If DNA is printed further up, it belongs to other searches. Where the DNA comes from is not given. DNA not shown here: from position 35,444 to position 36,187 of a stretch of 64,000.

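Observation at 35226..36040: Relic of a eukaryotic TnpB homologue (Fanzor-like RuvC nuclease) with a canonical RuvC-III motif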

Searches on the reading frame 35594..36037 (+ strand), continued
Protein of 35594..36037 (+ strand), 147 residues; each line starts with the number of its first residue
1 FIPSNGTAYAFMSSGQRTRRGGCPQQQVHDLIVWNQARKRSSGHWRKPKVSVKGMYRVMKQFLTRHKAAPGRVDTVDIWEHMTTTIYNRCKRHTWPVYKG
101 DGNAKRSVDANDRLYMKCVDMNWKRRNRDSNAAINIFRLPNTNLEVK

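Call 89: find_related_loci(query=A1, collection=viral_contigs, flank=6000)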
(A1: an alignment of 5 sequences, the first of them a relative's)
Query A1 (682 aa) in viral_contigs; peptide patterns used: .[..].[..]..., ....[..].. (x = any residue, [..] = any of these).
239 stretches matched a pattern, but none encodes a relative of the query by tblastn (E <= 1e-3).

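Call 92: predict_structure(alignment_id=A1)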
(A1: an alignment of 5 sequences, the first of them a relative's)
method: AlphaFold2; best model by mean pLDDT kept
length: 682 residues; sequences in the alignment: 5
mean_pLDDT: 50.9   pTM: 0.41
mean pLDDT of the five models: 50.9, 46.3, 46.2, 44.4, 43.4
residues with pLDDT >= 90: 11; 70-90: 155; 50-70: 115; < 50: 401
segments of 3 or more residues with pLDDT < 50: 1-6, 55-75, 128-134, 160-173, 288-381, 400-457, 476-486, 504-682
pLDDT, mean of each block of 10 residues (from residue 1): 46 81 76 68 71 41 36 49 58 75 83 84 64 57 72 54 42 55 74 84 85 89 88 88 77 75 89 70 60 43 39 30 35 28 31 33 31 32 58 52 34 28 42 45 39 43 54 48 43 54 44 33 33 34 33 26 27 40 32 28 43 27 36 40 44 45 40 29 27
secondary structure, 60 per line:
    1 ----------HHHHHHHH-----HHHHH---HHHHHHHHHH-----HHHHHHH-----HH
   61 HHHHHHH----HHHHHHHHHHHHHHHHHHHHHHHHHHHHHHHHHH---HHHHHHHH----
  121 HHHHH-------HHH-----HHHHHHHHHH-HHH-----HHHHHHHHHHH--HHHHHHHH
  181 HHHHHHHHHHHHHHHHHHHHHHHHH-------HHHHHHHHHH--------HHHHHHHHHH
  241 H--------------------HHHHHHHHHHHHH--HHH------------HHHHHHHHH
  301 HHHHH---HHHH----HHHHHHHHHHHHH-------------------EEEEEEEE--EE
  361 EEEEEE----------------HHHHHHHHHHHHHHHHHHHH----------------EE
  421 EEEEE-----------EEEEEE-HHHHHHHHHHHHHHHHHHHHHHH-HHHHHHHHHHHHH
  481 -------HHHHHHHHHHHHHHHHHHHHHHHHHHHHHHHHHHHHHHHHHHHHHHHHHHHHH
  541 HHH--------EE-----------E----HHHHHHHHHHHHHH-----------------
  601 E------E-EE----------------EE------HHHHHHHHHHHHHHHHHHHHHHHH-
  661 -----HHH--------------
elements in order (helices of 4 or more, strands of 3 or more residues): H11-18 H24-28 H32-41 H47-53 H59-67 H72-105 H109-116 H121-125 H141-150 H160-170 H173-205 H213-222 H231-241 H262-274 H292-305 H309-312 H317-329 E349-356 E359-366 H383-402 E419-425 E437-442 H444-466 H468-480 H488-543 H570-583 H636-659
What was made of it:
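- Tried and rejected: No fold search was run (call 92).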
